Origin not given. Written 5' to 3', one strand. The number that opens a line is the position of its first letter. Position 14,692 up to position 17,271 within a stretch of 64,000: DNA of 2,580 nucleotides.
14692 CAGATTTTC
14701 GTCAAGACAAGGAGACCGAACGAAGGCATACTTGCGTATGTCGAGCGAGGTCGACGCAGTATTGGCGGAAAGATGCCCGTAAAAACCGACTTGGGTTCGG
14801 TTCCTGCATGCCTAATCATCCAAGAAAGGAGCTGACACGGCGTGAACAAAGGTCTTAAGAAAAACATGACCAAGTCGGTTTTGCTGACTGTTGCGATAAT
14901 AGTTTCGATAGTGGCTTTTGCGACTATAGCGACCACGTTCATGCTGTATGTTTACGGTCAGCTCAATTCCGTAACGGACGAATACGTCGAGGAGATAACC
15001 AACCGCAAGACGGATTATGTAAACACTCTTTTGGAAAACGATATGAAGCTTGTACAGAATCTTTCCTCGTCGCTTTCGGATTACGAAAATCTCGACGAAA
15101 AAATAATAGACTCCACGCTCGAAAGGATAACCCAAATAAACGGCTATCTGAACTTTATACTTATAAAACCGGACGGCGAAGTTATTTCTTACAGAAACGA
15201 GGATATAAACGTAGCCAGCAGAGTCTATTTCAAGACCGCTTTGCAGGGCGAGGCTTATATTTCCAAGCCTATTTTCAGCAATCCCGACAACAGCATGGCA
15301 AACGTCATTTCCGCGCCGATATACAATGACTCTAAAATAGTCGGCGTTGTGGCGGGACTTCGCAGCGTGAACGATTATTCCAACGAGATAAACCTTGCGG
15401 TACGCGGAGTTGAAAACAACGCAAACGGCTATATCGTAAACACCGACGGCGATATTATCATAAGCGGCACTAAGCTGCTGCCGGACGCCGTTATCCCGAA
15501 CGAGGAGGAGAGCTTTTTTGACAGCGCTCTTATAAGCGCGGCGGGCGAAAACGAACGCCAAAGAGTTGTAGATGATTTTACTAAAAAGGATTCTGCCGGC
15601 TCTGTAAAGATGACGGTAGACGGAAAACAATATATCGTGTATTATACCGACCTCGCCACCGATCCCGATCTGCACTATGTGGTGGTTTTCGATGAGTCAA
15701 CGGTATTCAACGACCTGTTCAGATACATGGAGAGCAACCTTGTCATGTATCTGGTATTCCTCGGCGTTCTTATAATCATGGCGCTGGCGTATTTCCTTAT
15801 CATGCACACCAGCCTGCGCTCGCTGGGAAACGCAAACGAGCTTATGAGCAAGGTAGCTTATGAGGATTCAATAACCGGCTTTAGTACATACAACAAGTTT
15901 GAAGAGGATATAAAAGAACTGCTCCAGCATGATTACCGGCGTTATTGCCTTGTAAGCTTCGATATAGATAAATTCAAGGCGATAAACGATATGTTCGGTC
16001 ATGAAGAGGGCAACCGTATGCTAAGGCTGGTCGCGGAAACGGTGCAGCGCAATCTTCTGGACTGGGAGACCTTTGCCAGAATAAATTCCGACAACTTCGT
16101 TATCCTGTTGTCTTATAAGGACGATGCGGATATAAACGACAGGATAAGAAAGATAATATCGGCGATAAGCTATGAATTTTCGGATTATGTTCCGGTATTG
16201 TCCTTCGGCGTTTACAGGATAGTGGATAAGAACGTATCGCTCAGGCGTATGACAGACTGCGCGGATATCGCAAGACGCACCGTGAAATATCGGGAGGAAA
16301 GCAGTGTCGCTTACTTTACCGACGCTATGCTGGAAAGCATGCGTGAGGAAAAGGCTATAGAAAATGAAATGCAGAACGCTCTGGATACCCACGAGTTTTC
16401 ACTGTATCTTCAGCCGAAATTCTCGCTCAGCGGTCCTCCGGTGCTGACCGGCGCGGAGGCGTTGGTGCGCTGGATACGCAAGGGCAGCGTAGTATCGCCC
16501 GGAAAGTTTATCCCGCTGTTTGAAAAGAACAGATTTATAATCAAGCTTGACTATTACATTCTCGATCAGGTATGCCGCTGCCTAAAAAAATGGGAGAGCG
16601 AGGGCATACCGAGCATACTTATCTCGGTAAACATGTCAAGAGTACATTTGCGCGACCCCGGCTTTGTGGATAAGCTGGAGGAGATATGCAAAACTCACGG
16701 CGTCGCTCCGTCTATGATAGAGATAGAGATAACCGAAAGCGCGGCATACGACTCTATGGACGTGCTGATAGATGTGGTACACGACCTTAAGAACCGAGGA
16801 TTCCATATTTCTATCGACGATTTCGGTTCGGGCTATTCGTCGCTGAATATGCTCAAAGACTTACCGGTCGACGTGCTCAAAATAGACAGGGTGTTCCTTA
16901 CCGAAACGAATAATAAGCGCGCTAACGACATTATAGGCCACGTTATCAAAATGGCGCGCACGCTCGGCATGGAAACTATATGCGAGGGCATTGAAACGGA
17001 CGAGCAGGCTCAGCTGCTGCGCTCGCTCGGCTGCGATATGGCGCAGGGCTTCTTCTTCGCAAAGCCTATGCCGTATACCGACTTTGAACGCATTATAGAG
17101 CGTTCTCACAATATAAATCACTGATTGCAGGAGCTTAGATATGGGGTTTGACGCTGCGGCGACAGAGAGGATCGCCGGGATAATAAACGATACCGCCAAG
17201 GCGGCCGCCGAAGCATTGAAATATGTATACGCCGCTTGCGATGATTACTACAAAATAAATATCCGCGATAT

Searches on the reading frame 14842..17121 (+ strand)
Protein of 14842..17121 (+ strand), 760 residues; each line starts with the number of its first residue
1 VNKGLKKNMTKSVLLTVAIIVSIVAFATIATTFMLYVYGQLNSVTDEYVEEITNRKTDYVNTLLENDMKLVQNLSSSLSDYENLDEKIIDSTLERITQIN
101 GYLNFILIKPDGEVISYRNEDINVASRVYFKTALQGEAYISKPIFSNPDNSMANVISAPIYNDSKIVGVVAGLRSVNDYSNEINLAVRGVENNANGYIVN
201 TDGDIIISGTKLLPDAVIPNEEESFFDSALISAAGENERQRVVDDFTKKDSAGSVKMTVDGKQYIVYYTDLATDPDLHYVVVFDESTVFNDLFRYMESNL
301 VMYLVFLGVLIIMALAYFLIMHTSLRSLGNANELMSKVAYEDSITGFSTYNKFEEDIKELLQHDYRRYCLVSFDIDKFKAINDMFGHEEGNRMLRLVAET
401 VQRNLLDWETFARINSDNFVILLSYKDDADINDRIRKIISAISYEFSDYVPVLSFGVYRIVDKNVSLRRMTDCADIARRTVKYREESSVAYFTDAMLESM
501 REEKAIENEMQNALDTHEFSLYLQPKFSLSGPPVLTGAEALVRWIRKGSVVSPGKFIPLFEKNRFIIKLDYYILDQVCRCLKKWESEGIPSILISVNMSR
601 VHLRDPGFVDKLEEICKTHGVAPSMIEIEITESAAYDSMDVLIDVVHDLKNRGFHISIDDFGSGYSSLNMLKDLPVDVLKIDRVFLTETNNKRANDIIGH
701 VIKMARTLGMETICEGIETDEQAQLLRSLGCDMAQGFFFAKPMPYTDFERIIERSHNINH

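Call 12: search_protein_families(library=pfam, proteins=[window:14842-17121:+])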
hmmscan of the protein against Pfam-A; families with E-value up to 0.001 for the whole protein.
window:14842-17121:+ (760 aa): 4 families
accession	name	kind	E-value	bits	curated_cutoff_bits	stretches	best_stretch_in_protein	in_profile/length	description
PF00563.25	EAL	-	1.6e-65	221.2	31.3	1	508-742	2-236/236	EAL domain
PF00990.26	GGDEF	-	1.6e-21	77.2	23.8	1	339-484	1-157/161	Diguanylate cyclase, GGDEF domain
PF22673.2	MCP-like_PDC_1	-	8.3e-05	23.4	27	1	115-170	43-102/113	Methyl-accepting chemotaxis protein-like, first PDC sensor domain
PF00092.34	VWA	-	0.00075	20.2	23.8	0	379-482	66-161/174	von Willebrand factor type A domain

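Call 13: find_homologous_proteins(query=window:14842-17121:+, max_evalue=1e-30)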
Query window:14842-17121:+ (760 aa): 203 proteins with E <= 1e-30 among 8000 candidates; the best 120 are listed.
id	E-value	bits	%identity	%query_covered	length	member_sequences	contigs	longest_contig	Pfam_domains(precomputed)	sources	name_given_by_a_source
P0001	0.0e+0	1687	100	100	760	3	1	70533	PF00563.26,PF00990.27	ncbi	-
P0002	0.0e+0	1360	78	100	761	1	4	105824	PF02743.25,PF00563.26,PF00990.27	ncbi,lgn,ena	-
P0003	0.0e+0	1189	69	99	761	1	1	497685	PF00563.26,PF00990.27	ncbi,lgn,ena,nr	ncbi:MAG: EAL domain-containing protein [Eubacterium sp.]|nr:EAL domain-containing protein [Eubacter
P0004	0.0e+0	1078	63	98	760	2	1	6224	PF00563.26,PF00990.27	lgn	-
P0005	3.0e-280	950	57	98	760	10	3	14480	PF02743.25,PF00563.26,PF00990.27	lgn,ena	-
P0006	6.7e-259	879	54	98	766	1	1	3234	PF02743.25,PF00563.26,PF00990.27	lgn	-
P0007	7.8e-259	879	54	99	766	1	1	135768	PF02743.25,PF00563.26,PF00990.27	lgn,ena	-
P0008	9.1e-259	879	54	99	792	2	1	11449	PF02743.25,PF00563.26,PF00990.27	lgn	-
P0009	1.4e-258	878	54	98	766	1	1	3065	PF02743.25,PF00563.26,PF00990.27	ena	-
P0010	1.5e-258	878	54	99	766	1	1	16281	PF02743.25,PF00563.26,PF00990.27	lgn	-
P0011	1.6e-258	878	54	99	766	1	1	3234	PF02743.25,PF00563.26,PF00990.27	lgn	-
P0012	1.6e-258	878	54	99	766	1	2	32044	PF02743.25,PF00563.26,PF00990.27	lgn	-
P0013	1.7e-258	878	54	99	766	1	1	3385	PF02743.25,PF00563.26,PF00990.27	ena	-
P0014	2.0e-258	878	54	99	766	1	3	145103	PF02743.25,PF00563.26,PF00990.27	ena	-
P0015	2.1e-258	878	54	99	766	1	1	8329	PF02743.25,PF00563.26,PF00990.27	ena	-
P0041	6.4e-258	876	54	98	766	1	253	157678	PF02743.25,PF00563.26,PF00990.27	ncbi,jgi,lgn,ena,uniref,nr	ncbi:MAG: EAL domain-containing protein [[Eubacterium] siraeum]|jgi:diguanylate cyclase (GGDEF) doma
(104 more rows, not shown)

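Call 14: find_encoding_contigs(protein=P0002, flank=3000, max_places=2)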
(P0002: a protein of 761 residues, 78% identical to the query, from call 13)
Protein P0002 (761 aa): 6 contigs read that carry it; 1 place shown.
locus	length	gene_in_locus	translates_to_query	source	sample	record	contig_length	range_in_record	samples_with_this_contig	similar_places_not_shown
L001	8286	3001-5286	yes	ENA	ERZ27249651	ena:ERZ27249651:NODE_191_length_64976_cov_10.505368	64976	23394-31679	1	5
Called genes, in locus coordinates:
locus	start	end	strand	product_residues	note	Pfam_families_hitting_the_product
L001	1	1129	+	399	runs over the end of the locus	PF17785:PUA_3, PF10672:Methyltrans_SAM, PF02475:TRM5-TYW2_MTfase, PF03602:Cons_hypoth95, PF06325:PrmA, PF05175:MTS, PF13649:Methyltransf_25, PF13847:Methyltransf_31, +3 more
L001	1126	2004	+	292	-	PF01734:Patatin, PF19890:DUF6363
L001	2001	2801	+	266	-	PF13673:Acetyltransf_10 (faint), PF00583:Acetyltransf_1, PF13508:Acetyltransf_7 (weak)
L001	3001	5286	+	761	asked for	PF02743:dCache_1, PF00990:GGDEF, PF00563:EAL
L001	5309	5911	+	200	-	-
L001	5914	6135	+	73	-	-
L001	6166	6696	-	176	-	PF01381:HTH_3, PF12844:HTH_19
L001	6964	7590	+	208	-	-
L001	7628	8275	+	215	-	-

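Call 15: find_encoding_contigs(protein=P0003, flank=3000, max_places=2)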
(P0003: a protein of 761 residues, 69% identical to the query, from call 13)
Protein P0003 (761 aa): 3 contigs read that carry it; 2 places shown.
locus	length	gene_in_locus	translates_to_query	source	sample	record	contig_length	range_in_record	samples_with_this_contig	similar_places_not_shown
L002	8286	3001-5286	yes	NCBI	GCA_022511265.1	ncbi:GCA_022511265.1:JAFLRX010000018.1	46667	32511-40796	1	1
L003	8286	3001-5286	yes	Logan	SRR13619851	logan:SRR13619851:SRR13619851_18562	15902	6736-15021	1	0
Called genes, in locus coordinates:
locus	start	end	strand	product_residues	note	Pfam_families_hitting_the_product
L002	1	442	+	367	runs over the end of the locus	PF00583:Acetyltransf_1, PF13673:Acetyltransf_10, PF13508:Acetyltransf_7, PF04167:DUF402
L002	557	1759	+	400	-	PF17785:PUA_3, PF02005:TRM (weak), PF10672:Methyltrans_SAM, PF02475:TRM5-TYW2_MTfase, PF03602:Cons_hypoth95, PF01170:UPF0020 (weak), PF06325:PrmA, PF13847:Methyltransf_31, +3 more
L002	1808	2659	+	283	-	PF01734:Patatin, PF19890:DUF6363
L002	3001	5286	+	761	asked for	PF00990:GGDEF, PF00563:EAL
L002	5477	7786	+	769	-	PF13802:Gal_mutarotas_2, PF01055:Glyco_hydro_31_2nd, PF21365:Glyco_hydro_31_3rd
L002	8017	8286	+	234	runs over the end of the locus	PF00149:Metallophos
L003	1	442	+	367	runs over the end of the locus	PF00583:Acetyltransf_1, PF13673:Acetyltransf_10, PF13508:Acetyltransf_7, PF04167:DUF402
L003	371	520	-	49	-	-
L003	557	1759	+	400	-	PF17785:PUA_3, PF02005:TRM (weak), PF10672:Methyltrans_SAM, PF02475:TRM5-TYW2_MTfase, PF03602:Cons_hypoth95, PF01170:UPF0020 (weak), PF06325:PrmA, PF13847:Methyltransf_31, +3 more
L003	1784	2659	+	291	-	PF01734:Patatin, PF19890:DUF6363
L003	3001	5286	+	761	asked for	PF00990:GGDEF, PF00563:EAL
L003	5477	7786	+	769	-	PF13802:Gal_mutarotas_2, PF01055:Glyco_hydro_31_2nd, PF21365:Glyco_hydro_31_3rd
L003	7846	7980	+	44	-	-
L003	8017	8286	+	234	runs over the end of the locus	PF00149:Metallophos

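Call 16: find_encoding_contigs(protein=P0004, flank=3000, max_places=2)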
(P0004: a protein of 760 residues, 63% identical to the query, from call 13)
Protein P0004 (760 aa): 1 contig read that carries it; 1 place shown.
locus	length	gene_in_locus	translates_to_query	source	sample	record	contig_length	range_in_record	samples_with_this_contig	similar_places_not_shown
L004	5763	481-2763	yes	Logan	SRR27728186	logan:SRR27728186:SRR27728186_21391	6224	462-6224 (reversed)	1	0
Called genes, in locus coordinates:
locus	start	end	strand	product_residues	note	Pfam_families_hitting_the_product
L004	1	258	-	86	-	PF01926:MMR_HSR1, PF02421:FeoB_N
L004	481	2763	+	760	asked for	PF00990:GGDEF, PF00563:EAL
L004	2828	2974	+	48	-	-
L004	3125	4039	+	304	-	PF00294:PfkB, PF08543:Phos_pyr_kin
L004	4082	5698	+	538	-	PF05524:PEP-utilisers_N, PF00391:PEP-utilizers, PF02896:PEP-utilizers_C, PF03328:HpcH_HpaI (weak)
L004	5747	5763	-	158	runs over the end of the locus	?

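Call 17: find_encoding_contigs(protein=P0005, flank=3000, max_places=2)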
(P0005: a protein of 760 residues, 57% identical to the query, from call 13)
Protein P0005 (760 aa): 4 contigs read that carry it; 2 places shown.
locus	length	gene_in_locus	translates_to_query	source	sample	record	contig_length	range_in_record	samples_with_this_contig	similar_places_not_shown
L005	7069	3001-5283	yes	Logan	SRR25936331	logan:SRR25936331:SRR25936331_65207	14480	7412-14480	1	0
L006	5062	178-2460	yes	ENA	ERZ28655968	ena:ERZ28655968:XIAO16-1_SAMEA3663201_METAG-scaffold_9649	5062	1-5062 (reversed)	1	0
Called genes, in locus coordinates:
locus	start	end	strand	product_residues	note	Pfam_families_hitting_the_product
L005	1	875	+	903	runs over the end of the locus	-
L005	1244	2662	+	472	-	PF02743:dCache_1, PF00990:GGDEF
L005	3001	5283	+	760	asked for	PF02743:dCache_1, PF00990:GGDEF, PF00563:EAL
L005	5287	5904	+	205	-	-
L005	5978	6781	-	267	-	PF02311:AraC_binding (weak), PF07883:Cupin_2 (weak), PF12833:HTH_18, PF00165:HTH_AraC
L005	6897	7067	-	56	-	?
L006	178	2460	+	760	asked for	PF02743:dCache_1, PF00990:GGDEF, PF00563:EAL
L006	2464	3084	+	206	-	-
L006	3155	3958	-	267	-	PF07883:Cupin_2 (weak), PF02311:AraC_binding (weak), PF12833:HTH_18, PF00165:HTH_AraC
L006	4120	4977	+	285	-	-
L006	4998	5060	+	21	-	?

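Call 18: find_encoding_contigs(protein=P0041, flank=3000, max_places=2)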
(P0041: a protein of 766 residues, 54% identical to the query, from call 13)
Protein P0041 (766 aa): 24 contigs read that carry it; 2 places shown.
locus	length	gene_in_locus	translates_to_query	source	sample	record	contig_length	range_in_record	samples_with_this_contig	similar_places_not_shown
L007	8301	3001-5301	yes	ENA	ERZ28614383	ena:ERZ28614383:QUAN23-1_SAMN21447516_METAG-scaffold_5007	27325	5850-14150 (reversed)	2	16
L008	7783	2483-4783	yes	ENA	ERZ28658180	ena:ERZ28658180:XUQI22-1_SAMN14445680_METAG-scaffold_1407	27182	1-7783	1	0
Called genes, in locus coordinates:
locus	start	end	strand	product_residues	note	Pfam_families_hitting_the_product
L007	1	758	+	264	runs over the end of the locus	-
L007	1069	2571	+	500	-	PF01087:GalP_UDP_transf, PF02744:GalP_UDP_tr_C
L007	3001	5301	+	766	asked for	PF02743:dCache_1, PF00990:GGDEF, PF00563:EAL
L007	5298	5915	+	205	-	-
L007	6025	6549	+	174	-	PF13302:Acetyltransf_3, PF13420:Acetyltransf_4 (weak), PF00583:Acetyltransf_1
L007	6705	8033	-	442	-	-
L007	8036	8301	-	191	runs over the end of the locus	PF07638:Sigma70_ECF, PF04542:Sigma70_r2, PF08281:Sigma70_r4_2, PF04545:Sigma70_r4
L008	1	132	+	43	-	?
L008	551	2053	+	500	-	PF01087:GalP_UDP_transf, PF02744:GalP_UDP_tr_C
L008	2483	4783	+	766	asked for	PF02743:dCache_1, PF00990:GGDEF, PF00563:EAL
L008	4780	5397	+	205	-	-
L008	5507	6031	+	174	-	PF13302:Acetyltransf_3, PF13420:Acetyltransf_4 (weak), PF00583:Acetyltransf_1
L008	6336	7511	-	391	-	-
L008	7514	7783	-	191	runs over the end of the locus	PF07638:Sigma70_ECF, PF04542:Sigma70_r2, PF08281:Sigma70_r4_2, PF04545:Sigma70_r4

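Call 58: list_cluster_members(proteins=[P0001])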
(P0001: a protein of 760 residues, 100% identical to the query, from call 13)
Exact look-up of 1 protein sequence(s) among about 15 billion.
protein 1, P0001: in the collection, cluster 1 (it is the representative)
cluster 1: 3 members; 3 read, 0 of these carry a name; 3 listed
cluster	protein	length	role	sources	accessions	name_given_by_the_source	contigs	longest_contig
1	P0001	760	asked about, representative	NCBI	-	-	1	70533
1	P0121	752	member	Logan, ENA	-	-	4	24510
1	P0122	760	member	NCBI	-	-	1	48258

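Call 59: find_encoding_contigs(protein=P0121, flank=2500, max_places=4)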
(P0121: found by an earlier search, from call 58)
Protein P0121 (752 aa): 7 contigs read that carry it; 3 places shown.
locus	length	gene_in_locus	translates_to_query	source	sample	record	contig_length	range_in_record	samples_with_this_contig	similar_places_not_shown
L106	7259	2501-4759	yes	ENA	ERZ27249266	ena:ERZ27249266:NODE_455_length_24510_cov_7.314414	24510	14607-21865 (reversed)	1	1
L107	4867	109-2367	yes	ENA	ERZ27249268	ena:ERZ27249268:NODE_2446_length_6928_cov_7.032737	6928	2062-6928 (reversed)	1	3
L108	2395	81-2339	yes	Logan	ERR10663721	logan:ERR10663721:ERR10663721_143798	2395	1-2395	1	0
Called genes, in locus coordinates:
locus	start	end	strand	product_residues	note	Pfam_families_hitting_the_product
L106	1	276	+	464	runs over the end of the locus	PF00209:SNF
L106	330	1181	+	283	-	PF01734:Patatin, PF19890:DUF6363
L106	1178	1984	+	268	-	PF13673:Acetyltransf_10 (faint), PF08445:FR47 (faint), PF13508:Acetyltransf_7 (weak), PF00583:Acetyltransf_1, PF13527:Acetyltransf_9 (weak), PF13508:Acetyltransf_7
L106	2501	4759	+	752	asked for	PF00990:GGDEF, PF00563:EAL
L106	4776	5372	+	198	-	-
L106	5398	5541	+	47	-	-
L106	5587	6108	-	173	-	PF01381:HTH_3, PF12844:HTH_19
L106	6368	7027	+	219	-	-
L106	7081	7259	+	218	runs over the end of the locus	PF01957:NfeD (weak)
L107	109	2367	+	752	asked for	PF00990:GGDEF, PF00563:EAL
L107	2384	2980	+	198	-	-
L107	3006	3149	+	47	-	-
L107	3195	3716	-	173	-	PF01381:HTH_3, PF12844:HTH_19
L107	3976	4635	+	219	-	-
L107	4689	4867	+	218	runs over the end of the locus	PF01957:NfeD (weak)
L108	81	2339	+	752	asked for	PF00990:GGDEF, PF00563:EAL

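Call 60: find_encoding_contigs(protein=P0122, flank=2500, max_places=2)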
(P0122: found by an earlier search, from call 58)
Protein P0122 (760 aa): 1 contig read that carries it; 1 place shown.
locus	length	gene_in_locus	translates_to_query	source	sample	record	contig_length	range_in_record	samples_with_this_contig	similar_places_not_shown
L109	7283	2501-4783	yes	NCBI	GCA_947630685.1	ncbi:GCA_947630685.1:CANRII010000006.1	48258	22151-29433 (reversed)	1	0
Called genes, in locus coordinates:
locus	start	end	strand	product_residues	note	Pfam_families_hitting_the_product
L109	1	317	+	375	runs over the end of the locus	PF00209:SNF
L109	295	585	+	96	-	-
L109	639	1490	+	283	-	PF01734:Patatin, PF19890:DUF6363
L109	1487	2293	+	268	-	PF13673:Acetyltransf_10 (faint), PF08445:FR47 (faint), PF13508:Acetyltransf_7 (weak), PF13527:Acetyltransf_9 (faint), PF00583:Acetyltransf_1, PF13508:Acetyltransf_7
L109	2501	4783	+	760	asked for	PF22673:MCP-like_PDC_1 (faint), PF00990:GGDEF, PF00563:EAL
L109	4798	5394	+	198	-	-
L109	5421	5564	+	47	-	-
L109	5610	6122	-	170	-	PF01381:HTH_3, PF12844:HTH_19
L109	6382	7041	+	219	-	-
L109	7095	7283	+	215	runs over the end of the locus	PF01957:NfeD (weak)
